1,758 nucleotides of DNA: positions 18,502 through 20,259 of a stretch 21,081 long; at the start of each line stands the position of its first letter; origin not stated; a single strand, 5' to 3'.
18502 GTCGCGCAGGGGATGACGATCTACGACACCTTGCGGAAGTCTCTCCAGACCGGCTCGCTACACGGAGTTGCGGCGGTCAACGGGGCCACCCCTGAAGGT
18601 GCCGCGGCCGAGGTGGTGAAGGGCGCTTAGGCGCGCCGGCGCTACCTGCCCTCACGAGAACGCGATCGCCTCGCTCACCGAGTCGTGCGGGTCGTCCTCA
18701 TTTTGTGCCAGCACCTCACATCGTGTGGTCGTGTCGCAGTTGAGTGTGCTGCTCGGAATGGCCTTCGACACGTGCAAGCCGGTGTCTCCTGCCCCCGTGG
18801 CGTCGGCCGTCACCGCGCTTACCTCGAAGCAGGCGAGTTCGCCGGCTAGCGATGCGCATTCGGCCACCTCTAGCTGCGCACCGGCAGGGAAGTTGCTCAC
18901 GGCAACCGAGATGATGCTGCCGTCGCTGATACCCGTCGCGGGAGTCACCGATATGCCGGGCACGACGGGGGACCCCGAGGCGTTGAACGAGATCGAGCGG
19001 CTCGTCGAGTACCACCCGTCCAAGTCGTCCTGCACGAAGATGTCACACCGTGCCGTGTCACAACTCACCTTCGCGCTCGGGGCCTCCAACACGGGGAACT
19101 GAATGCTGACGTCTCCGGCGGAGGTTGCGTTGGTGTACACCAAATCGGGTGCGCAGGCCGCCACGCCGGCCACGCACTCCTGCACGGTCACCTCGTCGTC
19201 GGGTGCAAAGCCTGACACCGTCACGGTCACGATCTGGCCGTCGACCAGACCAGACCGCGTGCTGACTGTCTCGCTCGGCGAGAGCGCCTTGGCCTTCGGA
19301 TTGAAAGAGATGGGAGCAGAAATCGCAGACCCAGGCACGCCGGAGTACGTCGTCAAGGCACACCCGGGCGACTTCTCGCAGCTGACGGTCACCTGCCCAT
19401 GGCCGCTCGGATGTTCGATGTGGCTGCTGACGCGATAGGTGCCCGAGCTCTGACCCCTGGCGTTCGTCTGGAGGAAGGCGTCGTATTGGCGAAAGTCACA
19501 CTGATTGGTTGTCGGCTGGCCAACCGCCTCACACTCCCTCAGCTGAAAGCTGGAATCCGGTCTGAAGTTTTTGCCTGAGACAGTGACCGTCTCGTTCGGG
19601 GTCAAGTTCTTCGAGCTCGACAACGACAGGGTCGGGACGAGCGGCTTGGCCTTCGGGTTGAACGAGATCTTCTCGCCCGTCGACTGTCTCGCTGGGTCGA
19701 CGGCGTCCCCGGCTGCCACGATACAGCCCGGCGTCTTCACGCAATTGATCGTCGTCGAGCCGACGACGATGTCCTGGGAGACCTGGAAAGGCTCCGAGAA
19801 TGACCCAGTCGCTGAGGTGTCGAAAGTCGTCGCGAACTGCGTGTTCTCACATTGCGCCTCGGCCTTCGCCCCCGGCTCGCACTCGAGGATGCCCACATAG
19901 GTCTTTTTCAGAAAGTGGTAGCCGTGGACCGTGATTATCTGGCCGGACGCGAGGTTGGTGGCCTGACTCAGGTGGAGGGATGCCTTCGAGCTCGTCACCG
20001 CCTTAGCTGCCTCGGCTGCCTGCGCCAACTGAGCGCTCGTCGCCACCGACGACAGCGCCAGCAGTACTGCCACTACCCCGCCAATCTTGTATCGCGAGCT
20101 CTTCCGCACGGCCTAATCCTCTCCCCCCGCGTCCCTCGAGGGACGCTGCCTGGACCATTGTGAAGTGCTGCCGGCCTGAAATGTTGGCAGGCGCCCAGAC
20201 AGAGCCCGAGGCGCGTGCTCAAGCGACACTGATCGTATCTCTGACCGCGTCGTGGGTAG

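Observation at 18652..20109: Secreted tetra-domain neocarzinostatin-fold protein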

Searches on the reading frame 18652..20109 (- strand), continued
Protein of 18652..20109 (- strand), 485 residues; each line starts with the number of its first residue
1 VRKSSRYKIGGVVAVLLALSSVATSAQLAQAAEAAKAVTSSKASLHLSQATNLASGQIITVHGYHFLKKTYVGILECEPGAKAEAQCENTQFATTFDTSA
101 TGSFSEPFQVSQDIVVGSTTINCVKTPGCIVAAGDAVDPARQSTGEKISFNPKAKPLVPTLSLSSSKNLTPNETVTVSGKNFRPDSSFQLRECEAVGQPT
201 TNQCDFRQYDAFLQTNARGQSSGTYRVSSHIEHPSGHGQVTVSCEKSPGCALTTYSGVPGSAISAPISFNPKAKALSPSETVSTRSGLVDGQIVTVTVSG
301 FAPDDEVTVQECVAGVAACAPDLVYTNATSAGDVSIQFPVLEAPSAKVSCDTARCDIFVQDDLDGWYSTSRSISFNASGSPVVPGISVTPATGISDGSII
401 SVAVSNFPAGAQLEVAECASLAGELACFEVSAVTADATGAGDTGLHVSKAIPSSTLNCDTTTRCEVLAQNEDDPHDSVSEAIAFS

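Call 54: find_encoding_contigs(protein=P0004, flank=8000, max_places=2)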
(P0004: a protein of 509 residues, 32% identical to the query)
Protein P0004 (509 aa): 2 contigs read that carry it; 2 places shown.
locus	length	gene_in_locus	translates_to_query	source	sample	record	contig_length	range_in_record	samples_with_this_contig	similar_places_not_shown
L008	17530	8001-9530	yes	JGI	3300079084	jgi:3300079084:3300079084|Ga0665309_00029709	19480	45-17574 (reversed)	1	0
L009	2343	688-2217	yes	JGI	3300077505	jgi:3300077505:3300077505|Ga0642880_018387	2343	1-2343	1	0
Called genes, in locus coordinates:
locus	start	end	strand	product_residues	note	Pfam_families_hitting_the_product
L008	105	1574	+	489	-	PF00171:Aldedh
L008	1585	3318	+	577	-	PF01979:Amidohydro_1 (faint), PF07969:Amidohydro_3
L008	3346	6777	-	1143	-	PF02012:BNR (faint), PF13088:BNR_2 (faint), PF14870:PSII_BNR (faint), PF15902:Sortilin-Vps10 (faint), PF25852:DUF6242_C (faint), PF22352:K319L-like_PKD (faint), PF05345:He_PIG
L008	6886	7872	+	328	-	PF04199:Cyclase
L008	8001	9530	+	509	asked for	PF00960:Neocarzinostat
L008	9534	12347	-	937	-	PF01833:TIG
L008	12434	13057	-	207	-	PF12766:Pyridox_oxase_2, PF01243:PNPOx_N, PF10590:PNP_phzG_C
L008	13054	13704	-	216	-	PF00440:TetR_N (weak), PF19352:TetR_C_38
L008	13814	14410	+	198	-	PF00440:TetR_N, PF17925:TetR_C_20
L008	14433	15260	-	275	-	PF00106:adh_short, PF08659:KR, PF13561:adh_short_C2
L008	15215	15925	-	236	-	PF02633:Creatininase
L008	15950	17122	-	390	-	PF04055:Radical_SAM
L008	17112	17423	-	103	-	PF26520:MftB_chaperone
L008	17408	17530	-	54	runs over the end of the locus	?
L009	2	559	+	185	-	?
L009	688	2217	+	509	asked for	PF00960:Neocarzinostat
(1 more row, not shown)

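Call 55: find_encoding_contigs(protein=P0003, flank=10000, max_places=3)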
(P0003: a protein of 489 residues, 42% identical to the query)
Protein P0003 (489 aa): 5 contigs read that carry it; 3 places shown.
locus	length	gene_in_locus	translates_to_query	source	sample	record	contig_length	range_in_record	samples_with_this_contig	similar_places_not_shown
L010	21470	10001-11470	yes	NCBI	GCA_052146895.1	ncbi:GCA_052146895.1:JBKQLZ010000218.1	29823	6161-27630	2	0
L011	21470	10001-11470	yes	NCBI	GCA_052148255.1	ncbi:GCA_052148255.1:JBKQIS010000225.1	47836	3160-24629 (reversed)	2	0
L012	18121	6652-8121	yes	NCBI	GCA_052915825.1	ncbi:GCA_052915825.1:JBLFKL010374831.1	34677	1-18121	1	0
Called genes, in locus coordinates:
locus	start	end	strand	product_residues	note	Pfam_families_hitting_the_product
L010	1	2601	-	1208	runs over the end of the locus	-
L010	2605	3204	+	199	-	PF00440:TetR_N, PF18556:TetR_C_35 (faint)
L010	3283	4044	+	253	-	PF00440:TetR_N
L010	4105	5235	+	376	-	PF11583:AurF (faint)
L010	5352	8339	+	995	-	PF14686:fn3_3 (faint), PF17210:SdrD_B (faint), PF17802:SpaA (faint), PF22904:NOMO1-like_2nd (faint), PF13715:CarbopepD_reg_2 (faint), PF25020:TTR_TEN1-4 (faint), PF13620:CarboxypepD_reg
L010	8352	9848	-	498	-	PF00960:Neocarzinostat, PF01833:TIG (faint), PF00960:Neocarzinostat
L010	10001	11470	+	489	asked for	PF00960:Neocarzinostat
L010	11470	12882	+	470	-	PF00960:Neocarzinostat (weak)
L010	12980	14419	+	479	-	PF00960:Neocarzinostat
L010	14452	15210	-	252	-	-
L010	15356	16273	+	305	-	PF00701:DHDPS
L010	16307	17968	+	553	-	PF00753:Lactamase_B, PF12706:Lactamase_B_2, PF22505:RNase_J_b_CASP, PF07521:RMMBL, PF17770:RNase_J_C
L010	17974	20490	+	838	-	PF01381:HTH_3, PF13560:HTH_31, PF13191:AAA_16 (weak), PF25872:HTH_77, PF17874:TPR_MalT (weak), PF13424:TPR_12 (weak), PF00196:GerE, PF08281:Sigma70_r4_2 (weak), +7 more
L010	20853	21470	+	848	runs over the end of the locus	PF17854:FtsK_alpha, PF01580:FtsK_SpoIIIE, PF09397:FtsK_gamma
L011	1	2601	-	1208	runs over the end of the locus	-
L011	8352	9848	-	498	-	PF00960:Neocarzinostat, PF01833:TIG (faint), PF00960:Neocarzinostat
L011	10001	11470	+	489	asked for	PF00960:Neocarzinostat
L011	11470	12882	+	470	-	PF00960:Neocarzinostat (weak)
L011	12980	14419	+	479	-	PF00960:Neocarzinostat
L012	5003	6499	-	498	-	PF00960:Neocarzinostat, PF01833:TIG (faint), PF00960:Neocarzinostat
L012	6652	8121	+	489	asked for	PF00960:Neocarzinostat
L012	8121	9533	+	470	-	PF00960:Neocarzinostat (weak)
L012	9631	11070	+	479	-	PF00960:Neocarzinostat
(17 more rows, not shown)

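Call 59: search_protein_families(library=pfam, proteins=[L002:361-3360:+, L003:9739-13089:+, L003:7363-8031:+, L001:8538-9668:+], max_evalue=0.01)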
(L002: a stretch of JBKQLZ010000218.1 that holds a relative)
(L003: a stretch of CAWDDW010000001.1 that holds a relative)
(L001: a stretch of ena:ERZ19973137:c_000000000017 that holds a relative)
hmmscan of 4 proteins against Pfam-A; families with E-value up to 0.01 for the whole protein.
L002:361-3360:+ (999 aa): 8 families
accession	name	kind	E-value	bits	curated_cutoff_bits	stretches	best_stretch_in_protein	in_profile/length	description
PF13620.12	CarboxypepD_reg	-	2.6e-51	172.3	32.3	5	389-488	2-81/82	Carboxypeptidase regulatory-like domain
PF17210.9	SdrD_B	-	1e-20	74.5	29.7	1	931-987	40-96/112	SdrD B-like domain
PF13715.12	CarbopepD_reg_2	-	3.1e-19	69.2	32.2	0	389-446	1-50/88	CarboxypepD_reg-like domain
PF25020.1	TTR_TEN1-4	-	2.1e-08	34.4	27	1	716-769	6-59/86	Teneurin TTR-like domain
PF17802.7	SpaA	-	3.3e-07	30.8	23.1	0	420-444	32-56/91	Prealbumin-like fold domain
PF14686.12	fn3_3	-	2.3e-06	27.7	24.4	0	747-768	29-50/75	Polysaccharide lyase family 4, domain II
PF00775.27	Dioxygenase_C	-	0.00045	20.2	27.3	0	717-751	30-65/182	Dioxygenase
PF09430.16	EMC7_beta-sandw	-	0.0018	18.9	26.6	0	424-445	23-44/122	ER membrane protein complex subunit 7, beta-sandwich domain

L003:9739-13089:+ (1116 aa): 7 families
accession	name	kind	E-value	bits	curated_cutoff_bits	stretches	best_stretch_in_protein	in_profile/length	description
PF13620.12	CarboxypepD_reg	-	2.5e-55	185.2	32.3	7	229-280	2-53/82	Carboxypeptidase regulatory-like domain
PF17210.9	SdrD_B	-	2.8e-22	79.4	29.7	1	233-286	16-69/112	SdrD B-like domain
PF13715.12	CarbopepD_reg_2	-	2.6e-11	43.8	32.2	0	229-279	1-48/88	CarboxypepD_reg-like domain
PF17802.7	SpaA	-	3.3e-06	27.6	23.1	0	458-482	32-56/91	Prealbumin-like fold domain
PF09430.16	EMC7_beta-sandw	-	9.1e-06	26.3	26.6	0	554-573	24-43/122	ER membrane protein complex subunit 7, beta-sandwich domain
PF14686.12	fn3_3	-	0.00028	21.1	24.4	0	231-279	7-49/75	Polysaccharide lyase family 4, domain II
PF24421.1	Ig_J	-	0.00092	19.7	29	0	555-574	62-81/104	Tip attachment protein J, Ig-like domain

L003:7363-8031:+ (222 aa): 2 families
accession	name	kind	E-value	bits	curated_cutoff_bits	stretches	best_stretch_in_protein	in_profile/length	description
PF01636.29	APH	-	1.1e-14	55.2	23.2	1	18-208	6-200/239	Phosphotransferase enzyme family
PF13377.12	Peripla_BP_3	-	0.0044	17.6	26.5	0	4-111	26-144/167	Periplasmic binding protein-like domain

L001:8538-9668:+ (376 aa): 1 family
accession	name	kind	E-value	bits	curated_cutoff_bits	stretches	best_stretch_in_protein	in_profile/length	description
PF11583.14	AurF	-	4e-07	29.9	29.6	1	155-330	105-282/282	P-aminobenzoate N-oxygenase AurF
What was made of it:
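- Genomic company: the genes sit beside 995-1116-aa CarboxypepD_reg/SdrD_B repeat proteins and TIG or BNR/PKD proteins (calls 54, 55, 59).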

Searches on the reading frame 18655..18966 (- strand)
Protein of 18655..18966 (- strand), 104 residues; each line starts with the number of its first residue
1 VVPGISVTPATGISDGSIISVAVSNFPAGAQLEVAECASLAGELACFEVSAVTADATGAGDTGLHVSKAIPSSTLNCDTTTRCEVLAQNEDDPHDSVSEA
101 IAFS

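Call 47: search_protein_families(library=pfam, proteins=[window:18655-18966:-], max_evalue=0.01)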
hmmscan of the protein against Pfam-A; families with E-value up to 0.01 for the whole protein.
window:18655-18966:- (104 aa): 1 family
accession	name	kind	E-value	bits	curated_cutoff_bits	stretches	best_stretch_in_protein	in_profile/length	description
PF00960.24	Neocarzinostat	-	5.5e-09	36.4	25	1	5-102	1-109/110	Neocarzinostatin family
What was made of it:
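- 18655..18966 (-): NCS-fold domain 4 (residues 382-485; Cys418-Cys427, Cys458-Cys464). The protein ends at the last strand with no anchor. Pfam 36.4 bits alone (call 47).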

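Call 49: search_protein_families(library=ncbifam, proteins=[window:18655-18966:-], max_evalue=0.01)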
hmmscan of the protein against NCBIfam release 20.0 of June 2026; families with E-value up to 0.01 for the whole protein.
window:18655-18966:- (104 aa): 1 family
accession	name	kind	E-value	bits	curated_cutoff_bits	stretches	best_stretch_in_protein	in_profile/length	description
NF040680.1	chromo_anti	equivalog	6.2e-16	58.5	86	1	3-103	23-132/133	enediyne antibiotic chromoprotein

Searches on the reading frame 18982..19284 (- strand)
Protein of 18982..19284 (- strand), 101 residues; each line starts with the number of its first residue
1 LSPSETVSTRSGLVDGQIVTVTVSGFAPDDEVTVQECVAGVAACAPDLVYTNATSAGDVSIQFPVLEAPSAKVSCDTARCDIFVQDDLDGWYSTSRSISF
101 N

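Call 47: search_protein_families(library=pfam, proteins=[window:18982-19284:-], max_evalue=0.01)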
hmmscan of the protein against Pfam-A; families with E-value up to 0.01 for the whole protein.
window:18982-19284:- (101 aa): 1 family
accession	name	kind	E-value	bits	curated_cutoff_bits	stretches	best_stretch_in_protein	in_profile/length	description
PF00960.24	Neocarzinostat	-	2.7e-08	34.2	25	1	7-86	3-95/110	Neocarzinostatin family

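Call 49: search_protein_families(library=ncbifam, proteins=[window:18982-19284:-], max_evalue=0.01)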
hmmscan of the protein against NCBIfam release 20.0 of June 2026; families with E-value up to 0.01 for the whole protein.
window:18982-19284:- (101 aa): 1 family
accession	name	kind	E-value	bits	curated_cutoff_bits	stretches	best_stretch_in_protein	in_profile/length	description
NF040680.1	chromo_anti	equivalog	2.4e-14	53.3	86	1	3-101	23-133/133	enediyne antibiotic chromoprotein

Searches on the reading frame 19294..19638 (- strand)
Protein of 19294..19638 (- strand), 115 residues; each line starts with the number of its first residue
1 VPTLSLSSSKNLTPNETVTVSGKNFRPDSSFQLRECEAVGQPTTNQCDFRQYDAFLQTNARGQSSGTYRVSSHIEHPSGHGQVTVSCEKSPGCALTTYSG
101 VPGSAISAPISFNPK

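Call 47: search_protein_families(library=pfam, proteins=[window:19294-19638:-], max_evalue=0.01)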
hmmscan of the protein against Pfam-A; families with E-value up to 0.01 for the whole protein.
window:19294-19638:- (115 aa): 1 family
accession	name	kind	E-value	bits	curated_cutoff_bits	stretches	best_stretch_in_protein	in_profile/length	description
PF00960.24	Neocarzinostat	-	1.4e-09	38.4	25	1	5-112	2-110/110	Neocarzinostatin family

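Call 49: search_protein_families(library=ncbifam, proteins=[window:19294-19638:-], max_evalue=0.01)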
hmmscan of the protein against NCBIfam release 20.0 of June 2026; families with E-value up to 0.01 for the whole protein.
window:19294-19638:- (115 aa): 1 family
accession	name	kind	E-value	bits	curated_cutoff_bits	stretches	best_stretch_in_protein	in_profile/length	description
NF040680.1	chromo_anti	equivalog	3.9e-12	46.2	86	1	2-113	23-133/133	enediyne antibiotic chromoprotein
